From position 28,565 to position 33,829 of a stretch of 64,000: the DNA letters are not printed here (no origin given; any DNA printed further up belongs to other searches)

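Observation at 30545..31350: Three near-identical tandem ~267-bp coding repeats (FN3 units) inside the surface-protein gene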

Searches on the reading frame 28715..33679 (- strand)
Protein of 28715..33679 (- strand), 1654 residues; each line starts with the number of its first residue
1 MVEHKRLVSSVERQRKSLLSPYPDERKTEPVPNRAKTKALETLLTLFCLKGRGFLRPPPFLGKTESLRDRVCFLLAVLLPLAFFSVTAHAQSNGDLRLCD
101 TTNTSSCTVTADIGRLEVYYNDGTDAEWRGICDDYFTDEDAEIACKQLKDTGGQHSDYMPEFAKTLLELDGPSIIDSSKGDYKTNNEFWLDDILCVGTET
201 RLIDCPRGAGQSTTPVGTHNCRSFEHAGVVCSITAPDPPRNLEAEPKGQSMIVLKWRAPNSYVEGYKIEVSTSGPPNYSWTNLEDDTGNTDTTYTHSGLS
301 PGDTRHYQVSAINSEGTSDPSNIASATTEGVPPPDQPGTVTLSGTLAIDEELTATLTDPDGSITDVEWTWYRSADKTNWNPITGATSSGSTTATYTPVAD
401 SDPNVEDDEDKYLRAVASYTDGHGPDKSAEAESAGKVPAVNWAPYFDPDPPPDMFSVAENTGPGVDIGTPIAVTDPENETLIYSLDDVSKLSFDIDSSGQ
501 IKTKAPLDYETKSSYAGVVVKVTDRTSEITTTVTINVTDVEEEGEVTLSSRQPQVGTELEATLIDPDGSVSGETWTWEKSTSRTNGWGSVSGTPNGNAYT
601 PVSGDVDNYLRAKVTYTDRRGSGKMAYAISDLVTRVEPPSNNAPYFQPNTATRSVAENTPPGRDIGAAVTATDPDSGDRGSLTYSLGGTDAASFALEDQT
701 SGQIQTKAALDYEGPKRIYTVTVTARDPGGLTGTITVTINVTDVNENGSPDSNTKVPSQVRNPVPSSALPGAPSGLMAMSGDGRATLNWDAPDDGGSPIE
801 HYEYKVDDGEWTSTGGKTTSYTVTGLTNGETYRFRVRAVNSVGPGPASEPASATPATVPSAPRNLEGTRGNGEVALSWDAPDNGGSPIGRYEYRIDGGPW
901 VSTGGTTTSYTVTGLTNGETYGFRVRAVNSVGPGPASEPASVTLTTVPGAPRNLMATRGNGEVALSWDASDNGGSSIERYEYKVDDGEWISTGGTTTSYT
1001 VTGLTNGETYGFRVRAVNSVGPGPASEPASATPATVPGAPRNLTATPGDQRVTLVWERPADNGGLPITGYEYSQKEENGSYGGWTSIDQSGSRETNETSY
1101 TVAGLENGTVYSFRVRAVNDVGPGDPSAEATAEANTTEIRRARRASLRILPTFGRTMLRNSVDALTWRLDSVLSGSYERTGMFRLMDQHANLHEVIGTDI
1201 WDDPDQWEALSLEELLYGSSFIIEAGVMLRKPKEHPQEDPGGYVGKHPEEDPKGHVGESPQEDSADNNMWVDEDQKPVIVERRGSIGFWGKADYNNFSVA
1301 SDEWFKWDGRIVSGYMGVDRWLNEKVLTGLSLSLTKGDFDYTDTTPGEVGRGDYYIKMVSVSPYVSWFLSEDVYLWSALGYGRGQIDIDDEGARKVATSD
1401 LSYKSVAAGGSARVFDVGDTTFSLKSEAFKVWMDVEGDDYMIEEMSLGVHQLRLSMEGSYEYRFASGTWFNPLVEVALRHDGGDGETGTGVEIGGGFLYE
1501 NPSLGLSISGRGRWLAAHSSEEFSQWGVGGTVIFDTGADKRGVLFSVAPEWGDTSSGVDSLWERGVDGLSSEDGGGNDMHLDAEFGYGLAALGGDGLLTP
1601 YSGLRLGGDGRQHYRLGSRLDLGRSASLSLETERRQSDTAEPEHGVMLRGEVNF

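Call 7: search_protein_families(library=pfam, proteins=[window:28715-33679:-], max_evalue=0.01)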
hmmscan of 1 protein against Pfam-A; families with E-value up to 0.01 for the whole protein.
window:28715-33679:- (1654 aa): 12 families
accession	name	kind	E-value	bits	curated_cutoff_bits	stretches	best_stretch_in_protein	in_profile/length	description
PF00041.27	fn3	-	2.2e-64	214.1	25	5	772-853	2-83/84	Fibronectin type III domain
PF00028.23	Cadherin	-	3.9e-25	88.5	28.8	2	654-742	4-93/93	Cadherin domain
PF25059.1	FN3_DSCAM-DSCAML_C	-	1.7e-21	76.8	39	2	1062-1128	15-75/89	DSCAM/DSCAML C-terminal Fn3-like domain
PF16656.11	Pur_ac_phosph_N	-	1.9e-18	67.2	30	3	1045-1120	8-83/93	Purple acid Phosphatase, N-terminal domain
PF00530.23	SRCR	-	9.3e-13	48.8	26.1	1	114-232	9-100/100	Scavenger receptor cysteine-rich domain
PF25814.1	fn3_SORL1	-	1e-11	45.1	27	0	906-944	51-87/90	SORL1-like, fn3 domain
PF21605.3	CRLF2-like_D2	-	1.7e-11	44.5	27.3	0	948-1018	1-71/94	Cytokine receptor-like factor 2-like, D2 domain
PF25788.1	Ig_Rha78A_N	-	5e-11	43.2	27.4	0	258-328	26-101/105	Rha78A-like, N-terminal immunoglobulin domain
PF16323.11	DUF4959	-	1.8e-09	38.3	32.9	0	855-945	15-105/106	Domain of unknown function (DUF4959)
PF24489.1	Ig_J_second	-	2.1e-07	31.4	27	0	1040-1125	3-85/105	Tip attachment protein J second Ig-like domain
PF10179.15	NDNF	-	4.2e-06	27.3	27.3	0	816-841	86-111/127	Neuron-derived neurotrophic factor, first Fn(III) domain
PF25374.1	Cadherin_FAT4_N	-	0.00057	20.6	35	0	481-539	28-85/85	FAT4-like, N-terminal cadherin-like domain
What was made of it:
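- On Fibronectin type III domain (Pfam PF00041): fn3 E 2.2e-64, 214 bits vs cut-off 25, 5 stretches, best at aa 772-853 (call 7).
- Checked: Pfam fn3 matches each unit (5 fn3 stretches in the protein, E 2.2e-64, call 7).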

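Call 11: find_encoding_contigs(protein=window:28715-33679:-, flank=10000)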
Protein window:28715-33679:- (1654 aa): no gene with exactly this product is on record in the collection.
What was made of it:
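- Tried and rejected: An exact-sequence look-up of the window protein found nothing on record (call 11).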
